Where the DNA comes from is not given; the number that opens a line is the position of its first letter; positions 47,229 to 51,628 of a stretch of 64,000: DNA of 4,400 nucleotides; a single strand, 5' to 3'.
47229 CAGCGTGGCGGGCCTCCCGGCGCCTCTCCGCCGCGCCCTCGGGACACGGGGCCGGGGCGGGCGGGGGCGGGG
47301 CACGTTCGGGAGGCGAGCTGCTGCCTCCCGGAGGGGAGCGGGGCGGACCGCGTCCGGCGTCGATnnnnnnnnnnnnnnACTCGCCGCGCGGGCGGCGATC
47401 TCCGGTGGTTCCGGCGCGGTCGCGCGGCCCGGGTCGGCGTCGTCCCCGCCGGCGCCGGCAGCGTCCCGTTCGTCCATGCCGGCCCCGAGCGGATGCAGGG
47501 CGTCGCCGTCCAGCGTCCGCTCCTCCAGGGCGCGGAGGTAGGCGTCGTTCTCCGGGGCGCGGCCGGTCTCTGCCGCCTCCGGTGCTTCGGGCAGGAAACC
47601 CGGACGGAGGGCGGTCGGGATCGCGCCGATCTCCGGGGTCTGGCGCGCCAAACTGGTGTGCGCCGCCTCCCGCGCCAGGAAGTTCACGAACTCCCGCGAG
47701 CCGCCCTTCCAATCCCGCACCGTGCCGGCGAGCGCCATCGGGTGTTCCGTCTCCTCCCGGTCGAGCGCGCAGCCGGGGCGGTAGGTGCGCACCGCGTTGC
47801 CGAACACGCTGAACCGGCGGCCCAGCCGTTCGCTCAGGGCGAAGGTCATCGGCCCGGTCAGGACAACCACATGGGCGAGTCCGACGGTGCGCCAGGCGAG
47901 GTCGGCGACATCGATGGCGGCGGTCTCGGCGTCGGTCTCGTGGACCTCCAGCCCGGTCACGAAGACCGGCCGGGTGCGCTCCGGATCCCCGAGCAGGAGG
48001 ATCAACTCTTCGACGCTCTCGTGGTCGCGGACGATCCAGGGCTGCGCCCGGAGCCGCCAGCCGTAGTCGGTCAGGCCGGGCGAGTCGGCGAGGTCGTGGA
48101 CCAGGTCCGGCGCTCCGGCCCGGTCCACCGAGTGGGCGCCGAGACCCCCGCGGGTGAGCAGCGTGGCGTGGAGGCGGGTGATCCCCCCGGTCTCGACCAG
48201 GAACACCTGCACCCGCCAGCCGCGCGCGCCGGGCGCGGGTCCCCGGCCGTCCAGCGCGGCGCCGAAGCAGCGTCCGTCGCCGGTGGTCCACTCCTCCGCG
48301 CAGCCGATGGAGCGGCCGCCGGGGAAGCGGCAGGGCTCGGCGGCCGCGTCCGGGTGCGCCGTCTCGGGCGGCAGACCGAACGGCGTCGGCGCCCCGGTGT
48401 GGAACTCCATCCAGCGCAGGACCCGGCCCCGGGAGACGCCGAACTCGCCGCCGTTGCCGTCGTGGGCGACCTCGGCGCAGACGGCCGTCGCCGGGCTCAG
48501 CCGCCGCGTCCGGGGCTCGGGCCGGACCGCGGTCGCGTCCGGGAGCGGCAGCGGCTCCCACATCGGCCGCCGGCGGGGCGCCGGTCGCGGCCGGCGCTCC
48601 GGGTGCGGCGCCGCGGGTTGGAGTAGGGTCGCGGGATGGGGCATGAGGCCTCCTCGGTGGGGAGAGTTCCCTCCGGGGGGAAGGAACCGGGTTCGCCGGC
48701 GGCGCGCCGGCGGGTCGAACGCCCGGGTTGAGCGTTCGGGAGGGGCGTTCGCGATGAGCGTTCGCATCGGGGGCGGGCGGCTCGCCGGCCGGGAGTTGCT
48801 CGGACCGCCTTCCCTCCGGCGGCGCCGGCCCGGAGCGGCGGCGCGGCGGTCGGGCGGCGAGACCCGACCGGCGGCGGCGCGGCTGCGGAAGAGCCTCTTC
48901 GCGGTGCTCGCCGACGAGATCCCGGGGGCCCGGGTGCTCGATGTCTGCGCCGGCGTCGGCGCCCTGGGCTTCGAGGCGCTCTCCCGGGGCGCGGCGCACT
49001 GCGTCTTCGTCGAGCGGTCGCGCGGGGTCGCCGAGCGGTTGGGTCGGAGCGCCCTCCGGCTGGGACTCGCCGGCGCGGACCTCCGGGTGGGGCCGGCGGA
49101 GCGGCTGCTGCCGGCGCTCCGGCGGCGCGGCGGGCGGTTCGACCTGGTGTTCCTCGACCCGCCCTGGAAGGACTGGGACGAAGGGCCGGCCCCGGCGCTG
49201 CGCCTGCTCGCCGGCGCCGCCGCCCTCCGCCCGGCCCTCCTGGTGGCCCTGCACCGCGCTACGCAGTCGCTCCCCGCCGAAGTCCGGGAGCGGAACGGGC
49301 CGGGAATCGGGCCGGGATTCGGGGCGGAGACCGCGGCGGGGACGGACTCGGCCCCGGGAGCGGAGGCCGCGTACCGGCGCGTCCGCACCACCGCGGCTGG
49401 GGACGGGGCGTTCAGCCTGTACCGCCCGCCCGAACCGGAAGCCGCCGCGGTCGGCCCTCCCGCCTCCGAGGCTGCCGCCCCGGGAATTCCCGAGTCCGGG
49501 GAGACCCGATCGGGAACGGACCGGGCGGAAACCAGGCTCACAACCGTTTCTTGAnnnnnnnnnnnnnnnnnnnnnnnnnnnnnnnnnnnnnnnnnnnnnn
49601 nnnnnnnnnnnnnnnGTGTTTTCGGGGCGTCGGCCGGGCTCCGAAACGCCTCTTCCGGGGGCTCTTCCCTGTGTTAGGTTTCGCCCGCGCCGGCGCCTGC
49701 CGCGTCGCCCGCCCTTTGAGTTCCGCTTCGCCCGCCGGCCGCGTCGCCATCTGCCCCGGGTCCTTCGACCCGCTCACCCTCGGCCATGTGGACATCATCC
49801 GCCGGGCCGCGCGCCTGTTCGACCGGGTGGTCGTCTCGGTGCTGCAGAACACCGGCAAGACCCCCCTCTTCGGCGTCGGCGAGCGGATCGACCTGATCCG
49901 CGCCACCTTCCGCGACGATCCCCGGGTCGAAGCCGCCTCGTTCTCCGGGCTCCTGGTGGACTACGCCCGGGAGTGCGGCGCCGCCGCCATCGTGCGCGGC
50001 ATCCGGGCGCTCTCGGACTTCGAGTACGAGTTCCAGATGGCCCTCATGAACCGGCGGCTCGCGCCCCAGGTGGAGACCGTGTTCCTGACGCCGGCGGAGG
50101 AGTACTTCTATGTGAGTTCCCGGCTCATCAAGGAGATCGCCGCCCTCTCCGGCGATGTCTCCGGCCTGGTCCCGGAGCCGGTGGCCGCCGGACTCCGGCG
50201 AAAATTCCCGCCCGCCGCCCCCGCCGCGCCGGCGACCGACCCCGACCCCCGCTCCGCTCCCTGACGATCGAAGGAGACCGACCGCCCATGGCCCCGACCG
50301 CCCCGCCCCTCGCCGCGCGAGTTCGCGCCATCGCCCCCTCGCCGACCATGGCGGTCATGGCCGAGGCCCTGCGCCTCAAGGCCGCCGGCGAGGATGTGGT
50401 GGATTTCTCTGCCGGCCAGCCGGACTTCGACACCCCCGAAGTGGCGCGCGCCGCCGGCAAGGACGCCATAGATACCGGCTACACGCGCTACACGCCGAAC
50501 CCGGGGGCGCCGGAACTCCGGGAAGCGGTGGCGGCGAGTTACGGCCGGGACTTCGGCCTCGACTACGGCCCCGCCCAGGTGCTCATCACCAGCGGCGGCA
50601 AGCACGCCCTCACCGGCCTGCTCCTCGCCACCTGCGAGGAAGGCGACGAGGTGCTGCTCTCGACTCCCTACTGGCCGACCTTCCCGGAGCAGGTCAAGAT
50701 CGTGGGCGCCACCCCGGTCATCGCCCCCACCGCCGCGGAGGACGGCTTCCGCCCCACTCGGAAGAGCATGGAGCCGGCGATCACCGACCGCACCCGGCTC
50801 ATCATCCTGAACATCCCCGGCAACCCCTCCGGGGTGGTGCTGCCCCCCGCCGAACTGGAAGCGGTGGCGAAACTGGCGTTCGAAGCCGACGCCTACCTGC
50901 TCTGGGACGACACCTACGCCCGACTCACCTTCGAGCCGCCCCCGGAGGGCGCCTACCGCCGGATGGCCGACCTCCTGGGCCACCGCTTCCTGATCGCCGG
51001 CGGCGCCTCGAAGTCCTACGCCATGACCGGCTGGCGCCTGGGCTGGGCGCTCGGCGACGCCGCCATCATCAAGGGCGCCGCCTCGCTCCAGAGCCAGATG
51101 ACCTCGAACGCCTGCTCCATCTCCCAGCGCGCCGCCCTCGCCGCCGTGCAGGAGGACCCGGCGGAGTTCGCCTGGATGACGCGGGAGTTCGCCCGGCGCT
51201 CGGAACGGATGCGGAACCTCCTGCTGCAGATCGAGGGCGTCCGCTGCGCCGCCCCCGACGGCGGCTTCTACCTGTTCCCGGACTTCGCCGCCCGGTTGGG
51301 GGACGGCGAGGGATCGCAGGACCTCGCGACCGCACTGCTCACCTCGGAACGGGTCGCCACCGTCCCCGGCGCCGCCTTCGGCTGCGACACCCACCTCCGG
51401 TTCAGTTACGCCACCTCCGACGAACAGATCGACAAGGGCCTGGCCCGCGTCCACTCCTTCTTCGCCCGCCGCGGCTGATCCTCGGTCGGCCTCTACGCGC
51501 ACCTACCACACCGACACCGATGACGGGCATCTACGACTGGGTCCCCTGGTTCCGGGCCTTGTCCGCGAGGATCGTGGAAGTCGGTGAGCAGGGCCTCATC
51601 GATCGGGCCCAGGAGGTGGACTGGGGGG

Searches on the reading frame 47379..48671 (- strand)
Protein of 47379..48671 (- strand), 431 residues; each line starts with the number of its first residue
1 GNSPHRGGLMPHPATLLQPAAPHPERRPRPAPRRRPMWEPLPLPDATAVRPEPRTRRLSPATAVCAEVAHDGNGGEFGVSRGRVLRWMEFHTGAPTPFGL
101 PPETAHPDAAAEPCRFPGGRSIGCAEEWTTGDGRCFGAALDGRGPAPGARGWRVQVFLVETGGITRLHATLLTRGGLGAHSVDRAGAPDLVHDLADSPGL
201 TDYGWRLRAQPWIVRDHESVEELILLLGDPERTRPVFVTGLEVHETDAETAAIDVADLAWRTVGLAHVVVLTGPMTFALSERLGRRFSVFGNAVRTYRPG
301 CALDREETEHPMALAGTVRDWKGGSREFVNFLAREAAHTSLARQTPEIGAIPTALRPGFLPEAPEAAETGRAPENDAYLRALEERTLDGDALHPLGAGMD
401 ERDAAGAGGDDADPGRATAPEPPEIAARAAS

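Call 87: search_protein_families(library=padloc, proteins=[window:47379-48671:-], max_evalue=0.01)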
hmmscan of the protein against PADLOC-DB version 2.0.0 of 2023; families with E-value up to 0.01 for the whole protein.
window:47379-48671:- (431 aa): 4 families
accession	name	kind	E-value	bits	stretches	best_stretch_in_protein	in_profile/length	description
PDLC04161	HEC-07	-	1.5e-47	160.8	1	53-344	16-300/553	-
PDLC04159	HEC-07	-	1.7e-21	74.6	1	187-343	128-281/531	-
PDLC04160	HEC-07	-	1.3e-18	64.8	1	147-336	115-300/557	-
PDLC04158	HEC-07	-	6.2e-14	49.4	1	187-331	132-273/526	-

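Call 88: search_protein_families(library=ncbifam, proteins=[window:47379-48671:-], max_evalue=0.01)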
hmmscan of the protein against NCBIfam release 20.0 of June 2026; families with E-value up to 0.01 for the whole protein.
window:47379-48671:- (431 aa): 0 families

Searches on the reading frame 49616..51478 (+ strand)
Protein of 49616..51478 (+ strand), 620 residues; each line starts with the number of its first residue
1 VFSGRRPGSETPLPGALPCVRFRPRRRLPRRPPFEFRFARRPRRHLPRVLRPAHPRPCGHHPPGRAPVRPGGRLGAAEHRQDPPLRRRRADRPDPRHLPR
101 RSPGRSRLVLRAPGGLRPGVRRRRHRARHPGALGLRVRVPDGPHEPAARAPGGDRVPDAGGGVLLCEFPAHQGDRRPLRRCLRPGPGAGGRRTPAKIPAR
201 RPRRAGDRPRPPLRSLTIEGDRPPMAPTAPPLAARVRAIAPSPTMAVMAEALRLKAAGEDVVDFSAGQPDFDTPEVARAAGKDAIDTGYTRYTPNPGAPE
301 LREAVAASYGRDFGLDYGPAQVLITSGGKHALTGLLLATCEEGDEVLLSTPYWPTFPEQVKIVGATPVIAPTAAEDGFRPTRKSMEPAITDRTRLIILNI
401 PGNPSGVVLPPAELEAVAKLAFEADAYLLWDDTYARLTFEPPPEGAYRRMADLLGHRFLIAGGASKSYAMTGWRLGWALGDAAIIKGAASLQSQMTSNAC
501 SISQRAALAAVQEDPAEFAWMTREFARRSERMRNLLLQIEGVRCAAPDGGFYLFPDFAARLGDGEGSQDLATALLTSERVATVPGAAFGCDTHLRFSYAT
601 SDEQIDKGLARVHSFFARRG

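Call 7: search_protein_families(library=pfam, proteins=[window:49616-51478:+], max_evalue=0.01)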
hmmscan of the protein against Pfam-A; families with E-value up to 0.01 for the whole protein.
window:49616-51478:+ (620 aa): 3 families
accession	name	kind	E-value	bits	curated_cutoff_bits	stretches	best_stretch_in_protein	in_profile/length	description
PF00155.27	Aminotran_1_2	-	5.6e-70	236.8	19.7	1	260-611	2-360/361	Aminotransferase class I and II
PF01041.23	DegT_DnrJ_EryC1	-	0.00021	21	19.8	1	321-431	41-145/360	DegT/DnrJ/EryC1/StrS aminotransferase family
PF01053.26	Cys_Met_Meta_PP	-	0.00048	19.2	27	1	282-435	39-177/381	Cys/Met metabolism PLP-dependent enzyme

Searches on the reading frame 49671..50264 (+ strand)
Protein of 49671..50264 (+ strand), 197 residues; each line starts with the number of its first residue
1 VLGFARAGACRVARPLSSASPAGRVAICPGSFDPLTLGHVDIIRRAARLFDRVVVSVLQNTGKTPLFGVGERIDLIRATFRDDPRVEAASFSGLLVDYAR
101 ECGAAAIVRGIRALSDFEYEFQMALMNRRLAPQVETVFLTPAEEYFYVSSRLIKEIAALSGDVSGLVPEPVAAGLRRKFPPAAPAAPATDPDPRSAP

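Call 109: search_protein_families(library=pfam, proteins=[window:49671-50264:+], max_evalue=0.01)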
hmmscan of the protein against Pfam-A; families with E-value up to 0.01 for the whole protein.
window:49671-50264:+ (197 aa): 1 family
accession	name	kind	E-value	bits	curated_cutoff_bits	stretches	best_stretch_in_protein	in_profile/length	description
PF01467.32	CTP_transf_like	-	3.1e-25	89.4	21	1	27-155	1-132/133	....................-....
